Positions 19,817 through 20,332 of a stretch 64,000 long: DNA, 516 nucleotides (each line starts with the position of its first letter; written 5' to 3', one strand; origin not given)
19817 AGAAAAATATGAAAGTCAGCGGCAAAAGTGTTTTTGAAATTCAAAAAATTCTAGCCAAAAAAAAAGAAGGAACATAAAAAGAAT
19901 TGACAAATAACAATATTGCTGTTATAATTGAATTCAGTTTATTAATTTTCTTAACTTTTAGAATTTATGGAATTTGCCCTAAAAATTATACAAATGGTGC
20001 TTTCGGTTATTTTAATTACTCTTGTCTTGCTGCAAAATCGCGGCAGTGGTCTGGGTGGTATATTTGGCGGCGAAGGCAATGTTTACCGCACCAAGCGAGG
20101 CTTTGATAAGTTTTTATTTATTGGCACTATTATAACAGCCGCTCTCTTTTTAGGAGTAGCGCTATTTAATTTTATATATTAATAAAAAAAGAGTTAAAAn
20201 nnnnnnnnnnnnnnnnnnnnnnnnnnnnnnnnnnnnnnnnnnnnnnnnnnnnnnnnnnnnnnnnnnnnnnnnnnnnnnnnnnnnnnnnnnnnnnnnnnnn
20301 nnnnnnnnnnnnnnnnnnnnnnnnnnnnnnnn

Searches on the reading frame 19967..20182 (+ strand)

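Call 35: search_protein_families(library=pfam, proteins=[window:19967-20182:+], max_evalue=0.01)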
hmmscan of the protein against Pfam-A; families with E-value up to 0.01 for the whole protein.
window:19967-20182:+ (71 aa): 1 family
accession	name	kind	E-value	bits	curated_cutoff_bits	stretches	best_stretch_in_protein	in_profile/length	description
PF03840.19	SecG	-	1.6e-12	47.8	29.2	1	5-66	2-65/70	Preprotein translocase SecG subunit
